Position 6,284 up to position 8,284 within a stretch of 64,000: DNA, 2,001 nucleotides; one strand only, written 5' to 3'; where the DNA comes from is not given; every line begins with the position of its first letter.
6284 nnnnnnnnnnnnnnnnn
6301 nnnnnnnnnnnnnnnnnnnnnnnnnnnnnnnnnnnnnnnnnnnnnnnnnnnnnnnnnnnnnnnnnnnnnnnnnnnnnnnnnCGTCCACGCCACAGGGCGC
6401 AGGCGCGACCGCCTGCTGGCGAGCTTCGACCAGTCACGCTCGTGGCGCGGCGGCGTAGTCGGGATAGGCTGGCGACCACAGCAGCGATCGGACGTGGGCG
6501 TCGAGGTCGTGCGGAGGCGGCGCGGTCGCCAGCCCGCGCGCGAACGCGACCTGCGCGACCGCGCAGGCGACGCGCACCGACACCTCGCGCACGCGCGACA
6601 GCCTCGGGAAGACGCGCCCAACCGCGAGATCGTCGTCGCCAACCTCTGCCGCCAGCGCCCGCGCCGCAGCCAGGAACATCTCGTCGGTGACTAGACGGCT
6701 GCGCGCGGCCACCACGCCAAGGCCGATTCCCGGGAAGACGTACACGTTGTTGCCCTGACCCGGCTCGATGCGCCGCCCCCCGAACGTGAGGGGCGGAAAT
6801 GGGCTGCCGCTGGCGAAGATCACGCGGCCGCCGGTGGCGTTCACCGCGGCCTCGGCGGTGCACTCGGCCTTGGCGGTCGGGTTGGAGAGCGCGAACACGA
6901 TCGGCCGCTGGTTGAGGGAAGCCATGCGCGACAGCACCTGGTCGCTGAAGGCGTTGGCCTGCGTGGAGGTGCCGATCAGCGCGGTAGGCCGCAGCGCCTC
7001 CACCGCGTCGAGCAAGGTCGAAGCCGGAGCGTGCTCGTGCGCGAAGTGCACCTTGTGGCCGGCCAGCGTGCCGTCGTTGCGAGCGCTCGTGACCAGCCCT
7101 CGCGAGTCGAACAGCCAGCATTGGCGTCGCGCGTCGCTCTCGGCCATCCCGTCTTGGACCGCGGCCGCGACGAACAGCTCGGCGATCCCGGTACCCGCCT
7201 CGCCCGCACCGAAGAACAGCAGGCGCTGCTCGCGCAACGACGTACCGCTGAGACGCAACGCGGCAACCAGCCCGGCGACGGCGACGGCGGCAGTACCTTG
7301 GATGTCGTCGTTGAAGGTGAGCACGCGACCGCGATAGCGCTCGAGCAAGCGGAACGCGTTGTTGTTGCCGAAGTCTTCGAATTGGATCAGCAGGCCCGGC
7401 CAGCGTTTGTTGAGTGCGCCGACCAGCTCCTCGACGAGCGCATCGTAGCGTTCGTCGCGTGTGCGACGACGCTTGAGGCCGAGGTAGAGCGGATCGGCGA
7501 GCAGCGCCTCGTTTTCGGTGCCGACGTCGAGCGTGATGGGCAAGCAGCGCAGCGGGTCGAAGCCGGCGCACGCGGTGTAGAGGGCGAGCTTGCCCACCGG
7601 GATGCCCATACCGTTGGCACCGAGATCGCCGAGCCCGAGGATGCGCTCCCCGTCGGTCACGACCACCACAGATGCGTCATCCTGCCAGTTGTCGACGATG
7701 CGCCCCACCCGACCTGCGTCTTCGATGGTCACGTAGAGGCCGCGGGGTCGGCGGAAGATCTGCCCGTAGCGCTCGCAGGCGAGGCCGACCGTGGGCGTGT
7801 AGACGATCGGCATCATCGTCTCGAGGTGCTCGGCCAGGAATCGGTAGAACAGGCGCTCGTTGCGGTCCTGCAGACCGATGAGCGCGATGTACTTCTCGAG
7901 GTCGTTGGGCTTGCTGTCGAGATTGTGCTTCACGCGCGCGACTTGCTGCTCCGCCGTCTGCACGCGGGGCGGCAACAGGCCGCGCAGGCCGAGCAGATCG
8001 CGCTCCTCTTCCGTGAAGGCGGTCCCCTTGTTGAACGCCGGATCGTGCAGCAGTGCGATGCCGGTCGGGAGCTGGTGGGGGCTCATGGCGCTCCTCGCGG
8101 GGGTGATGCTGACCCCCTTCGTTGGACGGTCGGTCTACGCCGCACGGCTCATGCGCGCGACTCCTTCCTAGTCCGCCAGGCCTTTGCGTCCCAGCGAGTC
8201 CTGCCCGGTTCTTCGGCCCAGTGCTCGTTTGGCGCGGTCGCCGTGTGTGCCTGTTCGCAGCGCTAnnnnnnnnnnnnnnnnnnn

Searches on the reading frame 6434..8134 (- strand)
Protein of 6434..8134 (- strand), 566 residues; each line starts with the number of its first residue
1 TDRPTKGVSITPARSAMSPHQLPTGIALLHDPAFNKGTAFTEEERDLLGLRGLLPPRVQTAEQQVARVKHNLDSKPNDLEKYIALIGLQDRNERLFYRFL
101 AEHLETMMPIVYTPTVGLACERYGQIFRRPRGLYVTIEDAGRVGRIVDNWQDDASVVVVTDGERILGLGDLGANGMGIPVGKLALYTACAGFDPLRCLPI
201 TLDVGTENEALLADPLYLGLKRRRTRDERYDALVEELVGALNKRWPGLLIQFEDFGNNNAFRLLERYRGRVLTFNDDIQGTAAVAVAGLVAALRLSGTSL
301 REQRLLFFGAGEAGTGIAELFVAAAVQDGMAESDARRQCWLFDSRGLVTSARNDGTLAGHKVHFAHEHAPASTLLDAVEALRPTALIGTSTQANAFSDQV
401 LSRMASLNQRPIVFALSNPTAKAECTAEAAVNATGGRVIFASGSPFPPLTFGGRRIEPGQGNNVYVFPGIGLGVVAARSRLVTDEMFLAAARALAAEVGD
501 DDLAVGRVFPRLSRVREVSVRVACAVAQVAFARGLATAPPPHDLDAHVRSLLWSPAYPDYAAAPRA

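Call 52: search_protein_families(library=pfam, proteins=[window:6434-8134:-], max_evalue=0.001)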
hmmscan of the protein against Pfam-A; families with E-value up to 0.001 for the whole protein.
window:6434-8134:- (566 aa): 2 families
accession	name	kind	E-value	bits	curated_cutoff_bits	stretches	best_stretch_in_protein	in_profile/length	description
PF03949.21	Malic_M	-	7.8e-92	307.7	23.5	1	278-530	1-257/258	Malic enzyme, NAD binding domain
PF00390.24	malic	-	9.5e-72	241.1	23.1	1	89-268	1-182/182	Malic enzyme, N-terminal domain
